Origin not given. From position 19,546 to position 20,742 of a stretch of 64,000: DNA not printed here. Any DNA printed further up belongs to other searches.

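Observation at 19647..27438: Operon of an HTH-pseudoFic protein followed by nine tandem, diverged minimal kinase-like paralogs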

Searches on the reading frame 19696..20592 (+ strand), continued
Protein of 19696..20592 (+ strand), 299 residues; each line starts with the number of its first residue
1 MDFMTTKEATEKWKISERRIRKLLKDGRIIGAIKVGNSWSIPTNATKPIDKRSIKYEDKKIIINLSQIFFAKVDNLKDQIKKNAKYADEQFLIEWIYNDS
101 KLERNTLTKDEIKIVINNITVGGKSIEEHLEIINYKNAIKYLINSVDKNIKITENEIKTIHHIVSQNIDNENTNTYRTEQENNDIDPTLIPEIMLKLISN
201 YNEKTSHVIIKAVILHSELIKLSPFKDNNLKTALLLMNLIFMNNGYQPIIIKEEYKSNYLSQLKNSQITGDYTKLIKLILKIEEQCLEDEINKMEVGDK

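Call 58: fold_search(model_id=the predicted structure, library=pdb)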
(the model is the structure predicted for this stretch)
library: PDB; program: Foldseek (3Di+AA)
matches with E <= 10: 277; with E <= 0.001: 53
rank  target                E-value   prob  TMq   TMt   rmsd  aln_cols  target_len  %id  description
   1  9yz5_A                1.4e-11  1.00  0.64  0.59   3.5       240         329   28  human FicD bound with farnesyl pyrophosphate (released 2026-02-25)
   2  6i7g_B                2.2e-11  1.00  0.70  0.62   2.9       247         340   28  Crystal structure of dimeric wild type FICD complexed with ATP (released 2019-09-25)
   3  6i7h                  2.2e-11  1.00  0.66  0.60   3.0       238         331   29  Crystal structure of dimeric FICD mutant K256S (released 2019-09-25)
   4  4u07_A                2.3e-11  1.00  0.68  0.63   2.8       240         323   29  ATP bound to eukaryotic FIC domain containing protein (released 2014-12-10)
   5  4u0s_A                3.6e-11  1.00  0.66  0.62   2.9       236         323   29  Structure of Eukaryotic fic domain containing protein with ADP (released 2014-12-10)
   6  4u04_A                3.8e-11  1.00  0.65  0.62   2.9       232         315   30  Structure of a eukaryotic fic domain containing protein (released 2014-12-10)
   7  4u0z_C                4.4e-11  1.00  0.67  0.61   3.0       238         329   29  Eukaryotic Fic Domain containing protein with bound APCPP (released 2014-12-10)
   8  6i7i                  5.1e-11  1.00  0.68  0.61   3.0       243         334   28  Crystal structure of dimeric FICD mutant K256A complexed with MgATP (released 2019-09-25)
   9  4u0s_B                6.2e-11  1.00  0.66  0.61   2.9       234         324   29  Structure of Eukaryotic fic domain containing protein with ADP (released 2014-12-10)
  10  4u0z_E                7.6e-11  1.00  0.67  0.61   3.0       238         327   29  Eukaryotic Fic Domain containing protein with bound APCPP (released 2014-12-10)
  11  4u0z_D                7.6e-11  1.00  0.66  0.61   2.9       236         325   30  Eukaryotic Fic Domain containing protein with bound APCPP (released 2014-12-10)
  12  6i7l                  1.0e-10  1.00  0.67  0.60   2.9       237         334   30  Crystal structure of monomeric FICD mutant L258D complexed with MgAMP-PNP (released 2019-09-25)
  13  4u0z_H                1.3e-10  1.00  0.66  0.62   2.9       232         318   30  Eukaryotic Fic Domain containing protein with bound APCPP (released 2014-12-10)
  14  4u0z_A                1.5e-10  1.00  0.66  0.62   2.9       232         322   30  Eukaryotic Fic Domain containing protein with bound APCPP (released 2014-12-10)
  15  4u0z_B                1.5e-10  1.00  0.66  0.61   2.9       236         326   30  Eukaryotic Fic Domain containing protein with bound APCPP (released 2014-12-10)
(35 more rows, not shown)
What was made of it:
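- On Fic/Fido (PF02661): Foldseek gives FICD at TM 0.64-0.70 (call 58).
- Closest known: Class II Fic AMPylases. Same: Fic fold (TM 0.64-0.70, 28-30% identity to FICD; call 58).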

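Call 74: search_protein_families(library=padloc, proteins=[L023:6939-10139:+, P0303], max_evalue=0.01)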
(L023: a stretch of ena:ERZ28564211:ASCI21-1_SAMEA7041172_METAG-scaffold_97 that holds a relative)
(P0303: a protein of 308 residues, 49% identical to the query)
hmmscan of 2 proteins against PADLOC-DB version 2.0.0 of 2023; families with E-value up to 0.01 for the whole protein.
L023:6939-10139:+ (1067 aa): 0 families

P0303 (308 aa): 9 families
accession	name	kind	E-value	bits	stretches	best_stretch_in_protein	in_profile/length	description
PDLC04840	PDC-S04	-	1.5e-36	124.2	1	98-299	11-217/227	-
PDLC03963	SoFic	-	2.3e-35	120.6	1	82-303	42-266/361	-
PDLC04836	PDC-S04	-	2.5e-34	116.5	1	96-286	23-218/244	-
PDLC04837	PDC-S04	-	2.8e-27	93.5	1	88-297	15-224/234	-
PDLC04839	PDC-S04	-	8e-20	69.4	1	105-295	5-200/205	-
PDLC04966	PDC-S24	-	1.1e-15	55.5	1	155-262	228-343/497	-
PDLC04838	PDC-S04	-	2.3e-11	41.9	1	135-295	37-200/209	-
PDLC04842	PDC-S04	-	1.1e-08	33.1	1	134-281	16-156/202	-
PDLC04841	PDC-S04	-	9.5e-08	30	1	142-283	122-256/292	-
